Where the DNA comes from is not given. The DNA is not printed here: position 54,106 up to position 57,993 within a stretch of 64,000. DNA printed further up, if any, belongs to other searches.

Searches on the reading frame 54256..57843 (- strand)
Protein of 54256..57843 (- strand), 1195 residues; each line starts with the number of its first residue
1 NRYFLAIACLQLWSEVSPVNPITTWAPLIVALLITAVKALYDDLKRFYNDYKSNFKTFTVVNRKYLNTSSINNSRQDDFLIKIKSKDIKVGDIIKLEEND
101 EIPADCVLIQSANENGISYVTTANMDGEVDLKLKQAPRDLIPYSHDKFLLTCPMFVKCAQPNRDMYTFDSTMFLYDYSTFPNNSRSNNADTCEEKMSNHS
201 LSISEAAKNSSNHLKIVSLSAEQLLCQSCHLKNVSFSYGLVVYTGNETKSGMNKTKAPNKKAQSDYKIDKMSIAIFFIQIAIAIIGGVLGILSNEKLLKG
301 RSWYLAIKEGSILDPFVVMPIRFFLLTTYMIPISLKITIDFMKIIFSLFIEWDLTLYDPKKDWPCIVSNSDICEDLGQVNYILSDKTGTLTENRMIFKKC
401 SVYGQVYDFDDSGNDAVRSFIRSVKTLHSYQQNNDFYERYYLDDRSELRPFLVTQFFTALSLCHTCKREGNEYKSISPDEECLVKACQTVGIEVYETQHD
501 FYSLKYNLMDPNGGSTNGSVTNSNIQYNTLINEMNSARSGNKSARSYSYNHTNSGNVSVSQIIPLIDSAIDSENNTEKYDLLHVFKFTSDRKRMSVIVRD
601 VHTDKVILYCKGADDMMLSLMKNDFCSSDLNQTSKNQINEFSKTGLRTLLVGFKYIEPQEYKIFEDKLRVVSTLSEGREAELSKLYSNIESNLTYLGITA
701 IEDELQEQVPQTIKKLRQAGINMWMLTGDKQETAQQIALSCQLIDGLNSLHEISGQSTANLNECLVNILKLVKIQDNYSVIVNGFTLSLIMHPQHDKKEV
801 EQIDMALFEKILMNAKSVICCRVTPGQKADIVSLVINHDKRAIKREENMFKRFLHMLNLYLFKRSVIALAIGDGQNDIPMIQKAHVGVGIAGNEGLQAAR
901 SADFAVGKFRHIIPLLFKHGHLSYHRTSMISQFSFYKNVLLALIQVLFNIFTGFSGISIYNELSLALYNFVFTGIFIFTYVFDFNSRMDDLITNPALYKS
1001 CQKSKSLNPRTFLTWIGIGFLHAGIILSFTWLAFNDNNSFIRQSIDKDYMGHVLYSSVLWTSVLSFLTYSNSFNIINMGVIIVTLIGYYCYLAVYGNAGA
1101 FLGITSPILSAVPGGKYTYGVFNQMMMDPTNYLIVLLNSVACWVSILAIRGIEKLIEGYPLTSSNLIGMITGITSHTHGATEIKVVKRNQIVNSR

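Call 52: search_protein_families(library=pfam, proteins=[window:54256-57843:-], max_evalue=0.001)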
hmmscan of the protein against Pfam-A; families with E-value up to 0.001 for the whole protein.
window:54256-57843:- (1195 aa): 5 families
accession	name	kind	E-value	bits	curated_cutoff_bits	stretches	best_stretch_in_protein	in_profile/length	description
PF16212.11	PhoLip_ATPase_C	-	9.1e-53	180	28.3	1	899-1155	1-247/251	Phospholipid-translocating P-type ATPase C-terminal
PF13246.12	Cation_ATPase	-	6.5e-12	45.7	21.7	1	566-619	32-86/91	Cation transport ATPase (P-type)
PF00702.32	Hydrolase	-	6.3e-11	43.5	26.4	1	687-746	85-140/191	haloacid dehalogenase-like hydrolase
PF00122.25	E1-E2_ATPase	-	6.5e-08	32.7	28.1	1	76-134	11-64/181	E1-E2 ATPase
PF16209.10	PhoLip_ATPase_N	-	0.00099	19.2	29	1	1-25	43-67/67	Phospholipid-translocating ATPase N-terminal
